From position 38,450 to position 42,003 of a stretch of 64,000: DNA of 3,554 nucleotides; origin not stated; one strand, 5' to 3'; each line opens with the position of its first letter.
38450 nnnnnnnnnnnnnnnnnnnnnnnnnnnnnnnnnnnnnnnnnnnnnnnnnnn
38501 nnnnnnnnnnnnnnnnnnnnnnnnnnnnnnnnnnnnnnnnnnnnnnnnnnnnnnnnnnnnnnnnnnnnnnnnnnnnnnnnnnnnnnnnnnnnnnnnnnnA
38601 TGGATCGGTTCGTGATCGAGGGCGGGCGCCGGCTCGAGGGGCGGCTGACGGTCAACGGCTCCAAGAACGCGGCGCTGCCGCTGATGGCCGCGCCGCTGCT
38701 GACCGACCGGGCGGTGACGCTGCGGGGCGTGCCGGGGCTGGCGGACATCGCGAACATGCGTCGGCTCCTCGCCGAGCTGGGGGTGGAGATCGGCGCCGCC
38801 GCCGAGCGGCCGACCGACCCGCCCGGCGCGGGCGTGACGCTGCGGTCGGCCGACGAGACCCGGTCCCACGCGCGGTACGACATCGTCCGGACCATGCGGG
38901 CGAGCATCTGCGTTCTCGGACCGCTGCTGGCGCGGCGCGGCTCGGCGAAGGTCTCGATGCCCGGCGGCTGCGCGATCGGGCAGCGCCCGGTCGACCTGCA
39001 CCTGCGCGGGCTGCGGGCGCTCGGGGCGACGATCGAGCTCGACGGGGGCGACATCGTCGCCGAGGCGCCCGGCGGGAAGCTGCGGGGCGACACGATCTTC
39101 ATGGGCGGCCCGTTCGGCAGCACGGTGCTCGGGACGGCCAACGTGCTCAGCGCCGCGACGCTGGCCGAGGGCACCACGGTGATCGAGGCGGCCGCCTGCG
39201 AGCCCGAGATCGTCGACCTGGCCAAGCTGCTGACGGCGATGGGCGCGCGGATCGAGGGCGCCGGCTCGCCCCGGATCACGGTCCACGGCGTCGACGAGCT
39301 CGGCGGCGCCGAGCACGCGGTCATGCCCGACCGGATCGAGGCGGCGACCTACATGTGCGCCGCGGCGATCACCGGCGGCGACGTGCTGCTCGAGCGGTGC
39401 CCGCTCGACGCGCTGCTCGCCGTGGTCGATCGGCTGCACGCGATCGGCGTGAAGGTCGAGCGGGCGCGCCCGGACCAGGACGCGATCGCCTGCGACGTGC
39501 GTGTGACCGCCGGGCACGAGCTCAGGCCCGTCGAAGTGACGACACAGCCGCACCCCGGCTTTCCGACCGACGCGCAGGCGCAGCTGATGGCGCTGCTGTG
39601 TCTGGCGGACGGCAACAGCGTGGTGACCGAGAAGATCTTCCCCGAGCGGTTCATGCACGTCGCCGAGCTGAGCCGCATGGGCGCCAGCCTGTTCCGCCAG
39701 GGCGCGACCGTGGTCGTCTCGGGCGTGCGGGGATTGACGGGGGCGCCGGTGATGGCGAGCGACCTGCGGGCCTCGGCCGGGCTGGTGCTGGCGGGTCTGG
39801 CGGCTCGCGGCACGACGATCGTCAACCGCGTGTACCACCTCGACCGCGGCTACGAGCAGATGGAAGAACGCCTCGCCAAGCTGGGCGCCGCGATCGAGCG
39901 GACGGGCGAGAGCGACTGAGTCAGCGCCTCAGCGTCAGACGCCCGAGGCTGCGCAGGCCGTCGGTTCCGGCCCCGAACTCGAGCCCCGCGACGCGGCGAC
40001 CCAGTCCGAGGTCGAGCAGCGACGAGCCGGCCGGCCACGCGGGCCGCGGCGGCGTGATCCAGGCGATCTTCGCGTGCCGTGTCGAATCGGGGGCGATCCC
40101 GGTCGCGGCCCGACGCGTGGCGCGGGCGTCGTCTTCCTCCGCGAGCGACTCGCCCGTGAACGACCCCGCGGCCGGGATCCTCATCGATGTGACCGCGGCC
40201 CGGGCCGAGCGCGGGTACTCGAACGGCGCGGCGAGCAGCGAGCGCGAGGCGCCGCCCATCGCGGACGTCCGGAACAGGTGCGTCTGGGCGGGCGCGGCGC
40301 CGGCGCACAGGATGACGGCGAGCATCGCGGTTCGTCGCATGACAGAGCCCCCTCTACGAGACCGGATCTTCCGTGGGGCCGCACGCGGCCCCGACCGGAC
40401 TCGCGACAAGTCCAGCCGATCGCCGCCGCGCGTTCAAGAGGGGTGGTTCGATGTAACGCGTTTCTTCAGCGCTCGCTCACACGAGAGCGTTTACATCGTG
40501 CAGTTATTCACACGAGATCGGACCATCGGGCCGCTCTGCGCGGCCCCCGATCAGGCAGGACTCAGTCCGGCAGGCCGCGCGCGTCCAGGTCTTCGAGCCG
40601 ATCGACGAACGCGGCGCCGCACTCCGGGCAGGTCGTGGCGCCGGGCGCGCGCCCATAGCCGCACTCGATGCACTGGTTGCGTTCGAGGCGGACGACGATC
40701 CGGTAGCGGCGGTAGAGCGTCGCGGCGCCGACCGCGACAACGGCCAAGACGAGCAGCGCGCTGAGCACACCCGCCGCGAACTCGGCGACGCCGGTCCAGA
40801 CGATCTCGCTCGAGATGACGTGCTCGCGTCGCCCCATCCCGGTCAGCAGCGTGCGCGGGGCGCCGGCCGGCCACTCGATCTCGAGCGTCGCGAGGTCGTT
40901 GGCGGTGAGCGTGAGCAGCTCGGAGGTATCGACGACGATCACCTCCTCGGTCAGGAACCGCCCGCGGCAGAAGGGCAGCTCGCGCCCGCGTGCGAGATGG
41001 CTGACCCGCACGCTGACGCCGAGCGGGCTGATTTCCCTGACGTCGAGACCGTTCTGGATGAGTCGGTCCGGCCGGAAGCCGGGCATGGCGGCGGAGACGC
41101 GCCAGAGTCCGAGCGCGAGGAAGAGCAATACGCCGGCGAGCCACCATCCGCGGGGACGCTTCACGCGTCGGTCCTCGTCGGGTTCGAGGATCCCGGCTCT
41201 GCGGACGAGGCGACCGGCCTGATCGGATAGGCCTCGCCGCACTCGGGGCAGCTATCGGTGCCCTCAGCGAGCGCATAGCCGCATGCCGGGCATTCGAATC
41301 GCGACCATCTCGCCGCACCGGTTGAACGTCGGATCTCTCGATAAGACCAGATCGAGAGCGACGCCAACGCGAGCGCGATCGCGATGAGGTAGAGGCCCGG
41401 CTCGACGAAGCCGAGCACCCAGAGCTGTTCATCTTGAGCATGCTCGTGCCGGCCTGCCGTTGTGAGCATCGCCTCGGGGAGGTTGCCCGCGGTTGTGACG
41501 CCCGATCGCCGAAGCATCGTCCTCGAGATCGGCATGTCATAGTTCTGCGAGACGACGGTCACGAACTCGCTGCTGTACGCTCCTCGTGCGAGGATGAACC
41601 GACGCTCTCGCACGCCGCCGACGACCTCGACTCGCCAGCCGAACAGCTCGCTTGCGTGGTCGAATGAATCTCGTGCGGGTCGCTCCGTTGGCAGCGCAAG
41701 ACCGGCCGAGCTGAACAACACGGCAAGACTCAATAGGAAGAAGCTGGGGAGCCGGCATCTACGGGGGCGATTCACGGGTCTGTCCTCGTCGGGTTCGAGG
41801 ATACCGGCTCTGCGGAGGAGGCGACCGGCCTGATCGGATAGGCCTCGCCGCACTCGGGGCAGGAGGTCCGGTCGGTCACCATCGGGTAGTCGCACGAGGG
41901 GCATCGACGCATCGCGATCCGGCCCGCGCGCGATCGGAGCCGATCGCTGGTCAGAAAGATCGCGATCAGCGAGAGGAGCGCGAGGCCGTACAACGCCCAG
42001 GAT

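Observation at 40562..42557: Three tandem zinc-ribbon membrane-protein paralogs chained by GTGA overlaps and sharing ~90-bp near-identical 3' ends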

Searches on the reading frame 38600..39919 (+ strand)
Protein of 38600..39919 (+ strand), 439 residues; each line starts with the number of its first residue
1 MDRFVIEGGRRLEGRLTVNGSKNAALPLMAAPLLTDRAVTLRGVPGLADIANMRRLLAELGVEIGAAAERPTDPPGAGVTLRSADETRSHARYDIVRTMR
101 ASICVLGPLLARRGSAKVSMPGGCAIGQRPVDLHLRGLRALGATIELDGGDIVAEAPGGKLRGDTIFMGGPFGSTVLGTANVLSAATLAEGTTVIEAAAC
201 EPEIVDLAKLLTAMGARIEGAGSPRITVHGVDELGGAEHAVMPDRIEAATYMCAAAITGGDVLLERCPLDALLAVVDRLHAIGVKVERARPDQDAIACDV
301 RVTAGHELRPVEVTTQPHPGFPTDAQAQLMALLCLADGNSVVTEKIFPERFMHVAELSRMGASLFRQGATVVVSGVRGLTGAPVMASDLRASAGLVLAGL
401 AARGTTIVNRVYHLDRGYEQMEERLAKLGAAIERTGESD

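Call 14: search_protein_families(library=pfam, proteins=[window:38600-39919:+], max_evalue=0.01)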
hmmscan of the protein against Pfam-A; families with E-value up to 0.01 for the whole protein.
window:38600-39919:+ (439 aa): 1 family
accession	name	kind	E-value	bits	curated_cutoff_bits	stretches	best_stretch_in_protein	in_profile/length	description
PF00275.25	EPSP_synthase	-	2.3e-93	313.6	22.8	1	7-425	2-417/417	EPSP synthase (3-phosphoshikimate 1-carboxyvinyltransferase)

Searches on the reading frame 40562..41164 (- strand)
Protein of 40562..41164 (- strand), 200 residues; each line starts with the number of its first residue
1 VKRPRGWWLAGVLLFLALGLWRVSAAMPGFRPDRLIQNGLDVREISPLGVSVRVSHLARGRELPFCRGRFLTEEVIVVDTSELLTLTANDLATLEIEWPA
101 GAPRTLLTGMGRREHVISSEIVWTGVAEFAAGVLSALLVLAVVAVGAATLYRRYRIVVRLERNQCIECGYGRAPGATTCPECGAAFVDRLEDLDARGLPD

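Call 4: search_protein_families(library=pfam, proteins=[window:40562-41164:-], max_evalue=1)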
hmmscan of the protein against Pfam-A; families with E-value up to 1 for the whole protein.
window:40562-41164:- (200 aa): 5 families
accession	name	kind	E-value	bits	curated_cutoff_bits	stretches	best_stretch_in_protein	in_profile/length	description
PF13240.11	Zn_Ribbon_1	-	0.001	19.2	25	1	165-185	2-22/23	zinc-ribbon domain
PF12773.13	DZR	-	0.0084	16.7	27.3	1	160-183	22-45/45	Double zinc ribbon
PF14369.11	Zn_ribbon_19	-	0.012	16.2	30.8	0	177-189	22-34/35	zinc-ribbon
PF13248.11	Zn_ribbon_3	-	0.032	14.2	27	1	163-184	3-24/26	zinc-ribbon domain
PF11808.13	PhoR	-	0.32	11.9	27.1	1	125-164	17-56/86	Phosphate regulon sensor protein PhoR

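Call 15: search_protein_families(library=ncbifam, proteins=[window:40562-41164:-], max_evalue=1)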
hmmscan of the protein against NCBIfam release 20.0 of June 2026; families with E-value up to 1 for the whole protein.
window:40562-41164:- (200 aa): 8 families
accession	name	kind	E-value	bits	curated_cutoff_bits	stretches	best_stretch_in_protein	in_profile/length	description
NF033497.1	rubre_like_arch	subfamily_domain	0.012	15.4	32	1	165-186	3-26/34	rubrerythrin-like domain-containing protein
NF049953.1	ribbon_DG_selen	exception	0.02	14.8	130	1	161-186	146-171/172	zinc ribbon-containing (seleno)protein DG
NF037980.1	T2SS_GspK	equivalog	0.048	13.2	130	1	133-164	6-37/307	type II secretion system minor pseudopilin GspK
NF033507.3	Loki-CTERM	subfamily_domain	0.11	12.9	19.9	1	137-156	7-26/27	Loki-CTERM sorting domain-containing protein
TIGR02098.1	MJ0042_CXXC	domain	0.14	11.9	20.9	1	177-187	3-13/38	MJ0042-type zinc finger domain-containing protein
NF040612.1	F420_dehyd_FpoI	exception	0.15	11.8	180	1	148-184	27-59/135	F420H2 dehydrogenase subunit FpoI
NF009776.0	PRK13275.1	equivalog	0.25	10.7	64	1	113-144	32-63/70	tetrahydromethanopterin S-methyltransferase subunit F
TIGR02487.1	NrdD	equivalog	0.36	9.3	326.35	1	163-189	528-553/581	anaerobic ribonucleoside-triphosphate reductase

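Call 39: search_protein_families(library=padloc, proteins=[window:40562-41164:-], max_evalue=0.1)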
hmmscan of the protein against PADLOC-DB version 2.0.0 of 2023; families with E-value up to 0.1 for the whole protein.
window:40562-41164:- (200 aa): 0 families

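Call 40: search_protein_families(library=phrogs, proteins=[window:40562-41164:-], max_evalue=0.1)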
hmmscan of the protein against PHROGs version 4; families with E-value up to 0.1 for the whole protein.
window:40562-41164:- (200 aa): 0 families

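Call 62: search_dna_similar(query=window:40562-41164:-, collection=plasmids, mode=protein, max_evalue=0.001, max_rows=10)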
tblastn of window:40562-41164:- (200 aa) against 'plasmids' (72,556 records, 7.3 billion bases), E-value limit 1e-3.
No match.

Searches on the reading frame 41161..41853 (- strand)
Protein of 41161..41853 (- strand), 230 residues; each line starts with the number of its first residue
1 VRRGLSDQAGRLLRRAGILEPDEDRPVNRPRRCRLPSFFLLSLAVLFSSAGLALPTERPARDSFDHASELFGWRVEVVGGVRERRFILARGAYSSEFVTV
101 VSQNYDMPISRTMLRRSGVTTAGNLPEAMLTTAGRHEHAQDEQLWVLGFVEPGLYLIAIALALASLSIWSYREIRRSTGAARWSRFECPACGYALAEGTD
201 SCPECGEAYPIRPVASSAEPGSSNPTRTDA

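Call 4: search_protein_families(library=pfam, proteins=[window:41161-41775:-], max_evalue=1)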
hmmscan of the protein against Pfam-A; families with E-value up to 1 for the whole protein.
window:41161-41775:- (204 aa): 18 families
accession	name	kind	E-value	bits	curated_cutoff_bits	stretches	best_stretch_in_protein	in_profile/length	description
PF23455.1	DUF7129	-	0.00012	22.2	30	1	158-182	10-36/45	Domain of unknown function (DUF7129)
PF13248.11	Zn_ribbon_3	-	0.00076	19.3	27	1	160-181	3-24/26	zinc-ribbon domain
PF12773.13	DZR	-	0.006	17.2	27.3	1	162-180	27-45/45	Double zinc ribbon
PF13240.11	Zn_Ribbon_1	-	0.0094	16.2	25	1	162-180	2-20/23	zinc-ribbon domain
PF23548.1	Zn_ribbon_FGT1_2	-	0.013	15.5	27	1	158-170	19-31/35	FORGETTER1 second zinc ribbon domain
PF23475.1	zf-Tbcl_FmdE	-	0.019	14.9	23.2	1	173-185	7-19/35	FmdE treble clef zinc finger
PF13567.11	DUF4131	-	0.026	14.7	31.6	1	8-59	28-77/165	Domain of unknown function (DUF4131)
PF07754.17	HVO_2753_ZBP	-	0.029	14.6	33.2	0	156-167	13-24/46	Small zinc finger protein HVO_2753-like, Zn-binding pocket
PF24441.1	DUF7560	-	0.029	14.5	27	0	157-167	3-13/44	Family of unknown function (DUF7560)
PF18912.6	DZR_2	-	0.032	14.5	27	1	161-185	9-34/56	Double zinc ribbon domain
PF03966.22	Trm112p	-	0.047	14.1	22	1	162-186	10-38/40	Trm112p-like protein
PF14446.12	Prok-RING_1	-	0.051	14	29.1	1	161-183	6-30/54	Prokaryotic RING finger family 1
PF24460.1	DUF7575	-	0.055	13.3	28.5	0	171-181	1-11/28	Domain of unknown function (DUF7575)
PF06906.16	DUF1272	-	0.058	14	25.3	1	148-188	15-56/57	Protein of unknown function (DUF1272)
PF13465.12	zf-H2C2_2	-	0.11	13.3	40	0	159-168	14-23/26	Zinc-finger double domain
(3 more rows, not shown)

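Call 8: find_homologous_proteins(query=window:41161-41853:-, max_evalue=0.01)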
Query window:41161-41853:- (230 aa): 2 proteins with E <= 0.01 among 1610 candidates.
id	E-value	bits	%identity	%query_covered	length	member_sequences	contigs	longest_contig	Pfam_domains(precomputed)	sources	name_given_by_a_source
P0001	7.5e-119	413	99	81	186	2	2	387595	-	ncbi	ncbi:MAG: hypothetical protein AAFR38_00505 [Planctomycetota bacterium]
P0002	5.5e-13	67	58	30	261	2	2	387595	-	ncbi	ncbi:MAG: hypothetical protein AAFR38_00510 [Planctomycetota bacterium]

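Call 9: find_encoding_contigs(protein=P0001, flank=10000, max_places=6)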
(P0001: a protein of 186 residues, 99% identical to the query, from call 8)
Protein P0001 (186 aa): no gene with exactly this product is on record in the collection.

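Call 15: search_protein_families(library=ncbifam, proteins=[window:41161-41775:-], max_evalue=1)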
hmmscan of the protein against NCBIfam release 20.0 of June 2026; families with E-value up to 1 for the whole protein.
window:41161-41775:- (204 aa): 6 families
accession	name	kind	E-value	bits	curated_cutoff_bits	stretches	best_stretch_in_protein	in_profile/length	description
NF049953.1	ribbon_DG_selen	exception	0.00031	20.7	130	1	159-180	147-168/172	zinc ribbon-containing (seleno)protein DG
NF033497.1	rubre_like_arch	subfamily_domain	0.0025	17.5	32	1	160-180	1-23/34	rubrerythrin-like domain-containing protein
NF038101.1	Trm112_arch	equivalog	0.21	11.8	77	1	170-186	31-47/59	methytransferase partner Trm112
NF008757.0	PRK11788.1-5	equivalog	0.21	10.7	363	1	157-190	351-384/388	lipopolysaccharide assembly protein LapB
NF011481.0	PRK14890.1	equivalog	0.32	11.1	61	0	157-183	25-51/61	putative Zn-ribbon RNA-binding protein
NF001100.0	PRK00133.1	equivalog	0.36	9.3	587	1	156-184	139-166/676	methionine--tRNA ligase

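Call 39: search_protein_families(library=padloc, proteins=[window:41161-41775:-], max_evalue=0.1)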
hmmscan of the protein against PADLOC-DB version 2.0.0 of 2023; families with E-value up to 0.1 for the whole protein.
window:41161-41775:- (204 aa): 1 family
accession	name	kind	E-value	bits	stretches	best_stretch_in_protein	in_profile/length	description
PDLC03582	REase_II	-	0.058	10.3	1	161-190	132-161/521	Type II restriction enzyme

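Call 40: search_protein_families(library=phrogs, proteins=[window:41161-41775:-], max_evalue=0.1)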
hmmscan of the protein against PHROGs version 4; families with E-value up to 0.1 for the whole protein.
window:41161-41775:- (204 aa): 5 families
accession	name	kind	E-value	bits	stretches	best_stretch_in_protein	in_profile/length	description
phrog_6586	-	unknown function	0.0042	18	1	159-181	3-25/129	-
phrog_12167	-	unknown function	0.0047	18.1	1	152-183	135-166/182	-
phrog_9188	-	unknown function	0.014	16.6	1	160-182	39-63/70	-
phrog_10714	-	unknown function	0.039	15.2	1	157-182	71-98/109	-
phrog_5584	-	unknown function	0.075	14.4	0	159-181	18-40/60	-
